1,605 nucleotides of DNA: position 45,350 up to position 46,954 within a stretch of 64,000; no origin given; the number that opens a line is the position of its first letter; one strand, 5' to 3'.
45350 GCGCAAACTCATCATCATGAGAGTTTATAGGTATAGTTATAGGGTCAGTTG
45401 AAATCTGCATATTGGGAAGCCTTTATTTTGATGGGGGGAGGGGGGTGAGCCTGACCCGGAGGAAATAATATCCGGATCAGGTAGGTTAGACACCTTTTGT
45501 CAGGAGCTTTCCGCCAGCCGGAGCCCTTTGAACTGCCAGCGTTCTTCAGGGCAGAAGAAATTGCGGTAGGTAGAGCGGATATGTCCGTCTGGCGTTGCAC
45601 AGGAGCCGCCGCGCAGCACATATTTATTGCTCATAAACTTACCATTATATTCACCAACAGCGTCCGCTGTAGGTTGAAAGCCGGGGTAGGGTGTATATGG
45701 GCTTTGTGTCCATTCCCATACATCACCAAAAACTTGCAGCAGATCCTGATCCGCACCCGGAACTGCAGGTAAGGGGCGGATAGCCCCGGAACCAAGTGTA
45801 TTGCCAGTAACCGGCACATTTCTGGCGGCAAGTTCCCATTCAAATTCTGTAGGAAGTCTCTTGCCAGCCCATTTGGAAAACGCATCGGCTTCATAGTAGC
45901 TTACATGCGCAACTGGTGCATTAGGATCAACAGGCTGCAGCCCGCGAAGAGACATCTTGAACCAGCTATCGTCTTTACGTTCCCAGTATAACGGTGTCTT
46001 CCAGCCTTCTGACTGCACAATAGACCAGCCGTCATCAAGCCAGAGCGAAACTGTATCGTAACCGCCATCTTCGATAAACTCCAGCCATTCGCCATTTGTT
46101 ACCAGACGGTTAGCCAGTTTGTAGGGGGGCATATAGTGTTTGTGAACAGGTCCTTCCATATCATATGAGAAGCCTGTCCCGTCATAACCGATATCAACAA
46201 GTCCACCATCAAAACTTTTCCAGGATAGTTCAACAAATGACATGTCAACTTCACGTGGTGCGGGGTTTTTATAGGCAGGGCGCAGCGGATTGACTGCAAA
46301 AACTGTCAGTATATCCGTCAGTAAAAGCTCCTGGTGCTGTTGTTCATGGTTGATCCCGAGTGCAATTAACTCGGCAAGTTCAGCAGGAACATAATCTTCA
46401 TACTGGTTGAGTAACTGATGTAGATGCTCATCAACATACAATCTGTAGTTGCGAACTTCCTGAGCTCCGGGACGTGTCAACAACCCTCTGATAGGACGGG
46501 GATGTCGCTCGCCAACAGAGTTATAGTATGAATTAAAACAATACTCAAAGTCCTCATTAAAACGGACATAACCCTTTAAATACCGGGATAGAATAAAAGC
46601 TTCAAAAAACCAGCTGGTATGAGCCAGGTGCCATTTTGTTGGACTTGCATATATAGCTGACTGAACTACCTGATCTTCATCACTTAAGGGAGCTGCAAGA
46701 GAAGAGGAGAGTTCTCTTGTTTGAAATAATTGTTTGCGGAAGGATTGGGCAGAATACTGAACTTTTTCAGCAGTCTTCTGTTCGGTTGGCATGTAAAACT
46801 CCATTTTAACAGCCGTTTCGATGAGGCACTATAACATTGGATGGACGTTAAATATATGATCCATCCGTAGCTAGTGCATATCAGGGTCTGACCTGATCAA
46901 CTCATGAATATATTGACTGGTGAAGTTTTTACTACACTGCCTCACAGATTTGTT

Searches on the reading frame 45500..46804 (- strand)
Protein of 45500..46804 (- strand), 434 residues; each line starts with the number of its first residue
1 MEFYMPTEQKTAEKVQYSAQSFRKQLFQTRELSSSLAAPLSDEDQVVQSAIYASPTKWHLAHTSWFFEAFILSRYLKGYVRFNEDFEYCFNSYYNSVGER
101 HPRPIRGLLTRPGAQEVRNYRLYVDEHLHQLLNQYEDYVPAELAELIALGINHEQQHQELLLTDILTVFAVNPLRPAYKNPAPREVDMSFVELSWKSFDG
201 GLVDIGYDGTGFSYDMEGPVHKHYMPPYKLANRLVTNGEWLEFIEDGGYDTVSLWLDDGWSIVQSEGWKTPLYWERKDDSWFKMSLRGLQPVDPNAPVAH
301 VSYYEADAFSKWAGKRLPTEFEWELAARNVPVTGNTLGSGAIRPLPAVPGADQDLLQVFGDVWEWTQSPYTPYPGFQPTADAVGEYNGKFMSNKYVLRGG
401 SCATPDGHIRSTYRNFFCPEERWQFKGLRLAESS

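Call 60: search_protein_families(library=ncbifam, proteins=[window:45500-46804:-], max_evalue=1e-10)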
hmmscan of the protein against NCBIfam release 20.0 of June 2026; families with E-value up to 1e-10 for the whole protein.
window:45500-46804:- (434 aa): 3 families
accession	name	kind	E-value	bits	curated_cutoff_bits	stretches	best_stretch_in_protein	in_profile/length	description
TIGR03440.2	egtB_TIGR03440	equivalog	8.6e-170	565.3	360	1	24-431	3-413/413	ergothioneine biosynthesis protein EgtB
NF041186.1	SenA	equivalog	5.7e-101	338.7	420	1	18-431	4-381/382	selenoneine synthase SenA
TIGR04344.1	ovoA_Nterm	equivalog_domain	4.7e-35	121.3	400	1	16-430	11-443/444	5-histidylcysteine sulfoxide synthase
